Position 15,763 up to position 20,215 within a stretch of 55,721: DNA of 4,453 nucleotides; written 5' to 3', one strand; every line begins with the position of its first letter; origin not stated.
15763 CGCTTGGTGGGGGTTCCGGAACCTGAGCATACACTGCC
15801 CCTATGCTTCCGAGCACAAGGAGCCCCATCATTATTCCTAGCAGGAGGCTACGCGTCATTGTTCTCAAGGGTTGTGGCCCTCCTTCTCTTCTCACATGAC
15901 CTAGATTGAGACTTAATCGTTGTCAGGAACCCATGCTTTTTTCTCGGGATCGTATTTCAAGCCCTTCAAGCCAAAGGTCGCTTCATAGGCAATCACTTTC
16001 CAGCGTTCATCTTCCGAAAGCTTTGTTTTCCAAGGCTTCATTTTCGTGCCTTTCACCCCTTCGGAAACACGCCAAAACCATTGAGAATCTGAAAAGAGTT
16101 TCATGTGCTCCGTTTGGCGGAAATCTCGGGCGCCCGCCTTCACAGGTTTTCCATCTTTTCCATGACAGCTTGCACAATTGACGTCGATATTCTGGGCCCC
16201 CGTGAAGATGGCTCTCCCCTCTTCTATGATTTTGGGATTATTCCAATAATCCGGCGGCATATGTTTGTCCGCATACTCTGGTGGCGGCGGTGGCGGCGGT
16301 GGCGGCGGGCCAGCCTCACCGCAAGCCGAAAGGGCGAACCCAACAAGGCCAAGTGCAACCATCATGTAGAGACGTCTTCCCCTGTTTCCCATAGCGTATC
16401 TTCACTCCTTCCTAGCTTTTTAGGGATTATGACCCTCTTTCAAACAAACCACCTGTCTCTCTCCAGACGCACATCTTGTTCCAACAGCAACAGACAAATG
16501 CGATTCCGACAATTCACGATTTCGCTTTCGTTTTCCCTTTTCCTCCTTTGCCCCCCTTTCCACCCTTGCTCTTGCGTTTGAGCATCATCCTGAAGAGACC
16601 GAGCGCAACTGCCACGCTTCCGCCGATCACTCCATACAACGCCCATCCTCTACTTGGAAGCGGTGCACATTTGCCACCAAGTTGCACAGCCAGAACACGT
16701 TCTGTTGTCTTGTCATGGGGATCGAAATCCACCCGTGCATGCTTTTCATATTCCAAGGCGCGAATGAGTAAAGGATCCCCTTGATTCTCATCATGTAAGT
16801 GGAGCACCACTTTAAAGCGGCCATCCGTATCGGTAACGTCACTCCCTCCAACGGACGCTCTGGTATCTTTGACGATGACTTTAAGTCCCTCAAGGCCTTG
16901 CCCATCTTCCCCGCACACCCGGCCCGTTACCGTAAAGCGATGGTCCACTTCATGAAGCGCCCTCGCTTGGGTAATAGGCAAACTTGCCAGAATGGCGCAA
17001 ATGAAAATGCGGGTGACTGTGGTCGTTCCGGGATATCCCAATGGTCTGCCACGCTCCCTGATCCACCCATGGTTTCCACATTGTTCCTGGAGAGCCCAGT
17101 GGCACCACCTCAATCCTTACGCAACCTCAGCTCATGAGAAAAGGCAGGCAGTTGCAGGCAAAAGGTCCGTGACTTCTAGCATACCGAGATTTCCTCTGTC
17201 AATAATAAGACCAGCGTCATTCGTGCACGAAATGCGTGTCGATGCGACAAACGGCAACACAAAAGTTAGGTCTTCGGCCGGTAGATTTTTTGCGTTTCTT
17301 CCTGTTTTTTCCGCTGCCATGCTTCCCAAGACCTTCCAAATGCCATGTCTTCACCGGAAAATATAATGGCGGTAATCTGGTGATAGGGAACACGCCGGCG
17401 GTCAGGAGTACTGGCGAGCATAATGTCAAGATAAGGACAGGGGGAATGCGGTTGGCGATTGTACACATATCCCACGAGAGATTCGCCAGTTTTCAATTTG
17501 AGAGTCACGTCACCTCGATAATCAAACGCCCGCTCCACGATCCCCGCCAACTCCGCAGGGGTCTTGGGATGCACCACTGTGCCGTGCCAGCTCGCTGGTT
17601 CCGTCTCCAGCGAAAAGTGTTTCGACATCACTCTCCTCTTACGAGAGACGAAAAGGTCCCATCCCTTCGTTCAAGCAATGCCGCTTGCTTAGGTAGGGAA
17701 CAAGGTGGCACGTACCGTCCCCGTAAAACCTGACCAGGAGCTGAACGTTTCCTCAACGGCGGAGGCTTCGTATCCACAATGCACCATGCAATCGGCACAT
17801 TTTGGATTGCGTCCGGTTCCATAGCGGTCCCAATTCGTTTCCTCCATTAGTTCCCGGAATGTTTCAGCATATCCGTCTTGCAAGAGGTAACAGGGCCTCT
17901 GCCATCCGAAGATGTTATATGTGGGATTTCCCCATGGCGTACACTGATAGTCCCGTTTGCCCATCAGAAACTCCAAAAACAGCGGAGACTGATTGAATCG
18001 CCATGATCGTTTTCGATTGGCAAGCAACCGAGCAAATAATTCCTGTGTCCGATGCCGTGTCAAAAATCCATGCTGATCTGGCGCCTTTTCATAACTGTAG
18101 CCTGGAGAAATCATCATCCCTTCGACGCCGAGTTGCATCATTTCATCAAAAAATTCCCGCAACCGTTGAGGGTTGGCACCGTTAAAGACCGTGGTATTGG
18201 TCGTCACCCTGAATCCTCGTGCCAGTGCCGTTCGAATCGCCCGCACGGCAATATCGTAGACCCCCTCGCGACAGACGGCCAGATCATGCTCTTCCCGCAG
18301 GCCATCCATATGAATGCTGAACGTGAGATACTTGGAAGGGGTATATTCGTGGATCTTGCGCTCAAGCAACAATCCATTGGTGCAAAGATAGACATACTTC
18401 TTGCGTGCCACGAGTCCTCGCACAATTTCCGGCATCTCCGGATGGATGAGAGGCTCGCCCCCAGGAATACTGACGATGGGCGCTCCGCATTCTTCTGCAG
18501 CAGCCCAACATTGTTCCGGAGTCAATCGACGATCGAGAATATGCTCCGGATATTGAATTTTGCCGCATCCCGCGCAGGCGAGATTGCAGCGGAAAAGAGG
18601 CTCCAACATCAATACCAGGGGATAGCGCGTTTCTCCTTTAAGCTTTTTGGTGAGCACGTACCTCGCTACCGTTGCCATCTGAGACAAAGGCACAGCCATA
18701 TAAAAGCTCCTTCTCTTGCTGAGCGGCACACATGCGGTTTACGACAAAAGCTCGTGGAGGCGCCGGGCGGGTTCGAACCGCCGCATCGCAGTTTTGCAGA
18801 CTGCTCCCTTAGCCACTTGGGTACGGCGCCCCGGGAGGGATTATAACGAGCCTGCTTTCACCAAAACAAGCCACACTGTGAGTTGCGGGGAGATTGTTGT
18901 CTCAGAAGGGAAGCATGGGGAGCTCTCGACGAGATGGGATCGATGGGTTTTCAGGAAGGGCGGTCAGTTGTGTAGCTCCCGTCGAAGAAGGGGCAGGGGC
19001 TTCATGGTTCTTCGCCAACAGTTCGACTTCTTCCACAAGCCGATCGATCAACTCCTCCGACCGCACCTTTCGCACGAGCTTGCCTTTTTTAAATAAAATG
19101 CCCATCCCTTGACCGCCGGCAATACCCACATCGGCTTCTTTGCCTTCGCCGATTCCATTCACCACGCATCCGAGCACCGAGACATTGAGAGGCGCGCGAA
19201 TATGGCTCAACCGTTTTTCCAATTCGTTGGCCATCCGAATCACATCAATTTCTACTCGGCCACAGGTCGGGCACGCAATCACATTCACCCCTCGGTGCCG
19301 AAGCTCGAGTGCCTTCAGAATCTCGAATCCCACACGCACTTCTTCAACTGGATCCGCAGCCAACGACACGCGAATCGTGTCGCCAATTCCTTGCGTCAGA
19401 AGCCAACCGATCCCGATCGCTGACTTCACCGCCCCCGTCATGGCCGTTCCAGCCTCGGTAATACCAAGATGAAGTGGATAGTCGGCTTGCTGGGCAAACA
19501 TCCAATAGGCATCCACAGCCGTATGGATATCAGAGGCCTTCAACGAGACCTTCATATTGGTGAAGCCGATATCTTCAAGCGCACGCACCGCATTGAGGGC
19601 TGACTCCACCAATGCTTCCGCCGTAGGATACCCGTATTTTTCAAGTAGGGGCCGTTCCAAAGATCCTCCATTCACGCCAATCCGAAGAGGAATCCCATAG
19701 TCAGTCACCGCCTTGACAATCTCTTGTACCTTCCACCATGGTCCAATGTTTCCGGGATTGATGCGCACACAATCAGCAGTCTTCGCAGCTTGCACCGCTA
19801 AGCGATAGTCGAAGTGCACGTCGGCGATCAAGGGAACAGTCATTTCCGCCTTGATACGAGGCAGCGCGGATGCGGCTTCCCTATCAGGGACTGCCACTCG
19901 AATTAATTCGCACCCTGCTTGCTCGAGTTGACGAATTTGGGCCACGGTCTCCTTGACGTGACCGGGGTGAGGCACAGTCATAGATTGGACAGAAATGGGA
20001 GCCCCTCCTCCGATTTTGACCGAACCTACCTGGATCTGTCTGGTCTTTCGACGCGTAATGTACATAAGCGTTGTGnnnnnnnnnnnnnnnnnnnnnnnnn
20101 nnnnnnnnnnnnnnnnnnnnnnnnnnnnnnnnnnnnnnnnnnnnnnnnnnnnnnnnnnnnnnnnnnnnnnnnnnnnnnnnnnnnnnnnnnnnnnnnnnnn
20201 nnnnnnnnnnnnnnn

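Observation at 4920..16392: Eleven-gene respiratory super-operon joining a Rieske/cytochrome b module to two CydA-like 'bd-like' oxidases, five c-type cytochromes and an EB_dh haem-b protein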

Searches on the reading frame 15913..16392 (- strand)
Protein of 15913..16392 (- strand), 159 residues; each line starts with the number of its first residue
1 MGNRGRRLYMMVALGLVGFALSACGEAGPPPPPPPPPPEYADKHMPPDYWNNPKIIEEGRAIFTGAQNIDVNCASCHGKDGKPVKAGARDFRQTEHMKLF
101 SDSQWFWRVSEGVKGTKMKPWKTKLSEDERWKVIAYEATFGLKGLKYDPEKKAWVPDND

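Call 4: search_protein_families(library=pfam, proteins=[window:15913-16392:-], max_evalue=0.01)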
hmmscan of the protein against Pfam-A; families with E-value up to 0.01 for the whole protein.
window:15913-16392:- (159 aa): 2 families
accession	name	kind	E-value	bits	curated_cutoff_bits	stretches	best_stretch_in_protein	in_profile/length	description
PF13442.11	Cytochrome_CBB3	-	5.5e-10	39.9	27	1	64-136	5-67/68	Cytochrome C oxidase, cbb3-type, subunit III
PF00034.26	Cytochrom_C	-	9.5e-07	30.5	21.3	1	57-136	2-85/90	Cytochrome c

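Call 5: search_protein_families(library=ncbifam, proteins=[window:15913-16392:-], max_evalue=0.01)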
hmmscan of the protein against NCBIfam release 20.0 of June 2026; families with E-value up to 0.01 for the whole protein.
window:15913-16392:- (159 aa): 4 families
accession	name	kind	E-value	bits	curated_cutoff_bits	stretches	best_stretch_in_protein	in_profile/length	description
NF011054.0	PRK14486.1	equivalog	1.8e-08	34.3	447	1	57-136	210-286/294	putative bifunctional cbb3-type cytochrome c oxidase subunit II/cytochrome c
TIGR00782.1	ccoP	equivalog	3.4e-06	26.6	179.95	1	51-140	198-281/285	cytochrome-c oxidase, cbb3-type subunit III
TIGR04494.1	c550_PedF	equivalog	1.1e-05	25.3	122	1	51-137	40-127/133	cytochrome c-550 PedF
NF033864.1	cytochrome579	equivalog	0.0017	18.1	280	1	41-141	34-140/179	cytochrome 579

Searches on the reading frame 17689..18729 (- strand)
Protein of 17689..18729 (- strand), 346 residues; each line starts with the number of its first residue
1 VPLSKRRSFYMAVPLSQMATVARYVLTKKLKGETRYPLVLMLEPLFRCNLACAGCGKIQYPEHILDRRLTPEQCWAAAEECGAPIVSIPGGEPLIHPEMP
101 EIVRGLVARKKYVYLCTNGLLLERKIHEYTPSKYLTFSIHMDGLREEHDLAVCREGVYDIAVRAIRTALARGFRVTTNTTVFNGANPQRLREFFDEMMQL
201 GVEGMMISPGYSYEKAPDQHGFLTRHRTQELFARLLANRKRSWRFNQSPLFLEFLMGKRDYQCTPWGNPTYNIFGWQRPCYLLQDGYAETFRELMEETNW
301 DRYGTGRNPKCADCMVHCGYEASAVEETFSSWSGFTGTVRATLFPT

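Call 7: search_protein_families(library=pfam, proteins=[window:17689-18729:-], max_evalue=0.01)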
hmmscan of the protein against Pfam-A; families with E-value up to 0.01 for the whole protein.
window:17689-18729:- (346 aa): 2 families
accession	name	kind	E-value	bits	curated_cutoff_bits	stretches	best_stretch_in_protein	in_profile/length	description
PF11946.13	DUF3463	-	1.4e-62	209.9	31.3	1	205-333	1-129/134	Domain of unknown function (DUF3463)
PF04055.27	Radical_SAM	-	7.4e-21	75.5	29.5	1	45-195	4-164/166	Radical SAM superfamily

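Call 61: search_protein_families(library=ncbifam, proteins=[window:17689-18729:-], max_evalue=0.001)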
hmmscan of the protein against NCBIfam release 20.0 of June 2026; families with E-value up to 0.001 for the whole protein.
window:17689-18729:- (346 aa): 39 families (the best 25 are shown)
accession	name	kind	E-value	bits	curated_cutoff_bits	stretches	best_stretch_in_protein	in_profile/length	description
TIGR03470.1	HpnH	equivalog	4.8e-168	558.1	225.05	1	11-327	1-318/318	adenosyl-hopene transferase HpnH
TIGR03961.1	rSAM_PTO1314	hypoth_equivalog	1.8e-17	63.7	306.05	1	31-324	16-308/332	PTO1314 family radical SAM protein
TIGR04051.1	rSAM_NirJ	equivalog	1.3e-14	54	515.45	1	45-211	9-178/354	heme d1 biosynthesis radical SAM protein NirJ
TIGR03962.1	mycofact_rSAM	equivalog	1.9e-14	53.6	265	1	34-198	8-174/339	mycofactocin radical SAM maturase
NF049973.1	radical_Rv1681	equivalog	6.8e-14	51.5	380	1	42-197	76-237/326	Rv1681 family radical SAM protein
TIGR02666.1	moaA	equivalog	7.1e-14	51.5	284.05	1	47-199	19-182/336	GTP 3',8-cyclase MoaA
TIGR02668.1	moaA_archaeal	equivalog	9.3e-14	51.1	325.25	1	47-199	19-175/303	GTP 3',8-cyclase MoaA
TIGR04133.1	rSAM_w_lipo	hypoth_equivalog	2.1e-12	46.7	425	1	39-224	25-216/350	TIGR04133 family radical SAM/SPASM protein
TIGR04054.1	rSAM_NirJ1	equivalog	5.3e-12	45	650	1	47-197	45-197/387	putative heme d1 biosynthesis radical SAM protein NirJ1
TIGR04053.2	TIGR04053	equivalog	9.7e-12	44.8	395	1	36-203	6-179/366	TIGR04053 family radical SAM/SPASM domain-containing protein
TIGR04546.1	rSAM_ahbC_deAc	equivalog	3.2e-11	42.7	650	1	46-198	47-201/390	12,18-didecarboxysiroheme deacetylase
TIGR04317.1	W_rSAM_matur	equivalog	3.4e-11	42.9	380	1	40-149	6-118/349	tungsten cofactor oxidoreductase radical SAM maturase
TIGR04347.1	pseudo_SAM_Halo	equivalog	5.3e-11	42.4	525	1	41-205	41-207/390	TIGR04347 family pseudo-SAM/SPASM protein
NF001199.0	PRK00164.2-1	equivalog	7.1e-11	41.8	231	1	47-197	21-175/308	GTP 3',8-cyclase MoaA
TIGR04545.1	rSAM_ahbD_hemeb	equivalog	1.4e-09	37.9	500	1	47-204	9-169/339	heme b synthase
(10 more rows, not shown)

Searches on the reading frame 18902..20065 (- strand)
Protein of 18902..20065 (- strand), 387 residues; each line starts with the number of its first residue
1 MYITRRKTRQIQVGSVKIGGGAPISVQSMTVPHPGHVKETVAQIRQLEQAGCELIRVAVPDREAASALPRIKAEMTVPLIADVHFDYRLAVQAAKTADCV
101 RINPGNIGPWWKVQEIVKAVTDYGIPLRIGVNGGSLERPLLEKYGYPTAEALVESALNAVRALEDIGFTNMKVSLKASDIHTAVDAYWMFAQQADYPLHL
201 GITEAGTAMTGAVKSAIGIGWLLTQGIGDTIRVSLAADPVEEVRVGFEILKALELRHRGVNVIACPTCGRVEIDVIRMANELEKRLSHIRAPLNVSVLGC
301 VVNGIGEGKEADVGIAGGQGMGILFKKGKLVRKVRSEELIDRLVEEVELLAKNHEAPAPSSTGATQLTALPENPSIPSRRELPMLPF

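Call 7: search_protein_families(library=pfam, proteins=[window:18902-20065:-], max_evalue=0.01)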
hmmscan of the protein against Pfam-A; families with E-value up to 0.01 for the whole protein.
window:18902-20065:- (387 aa): 1 family
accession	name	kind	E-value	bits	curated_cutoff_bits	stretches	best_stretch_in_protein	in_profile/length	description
PF04551.19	GcpE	-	3.2e-146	487.2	32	1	8-348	1-342/343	GcpE protein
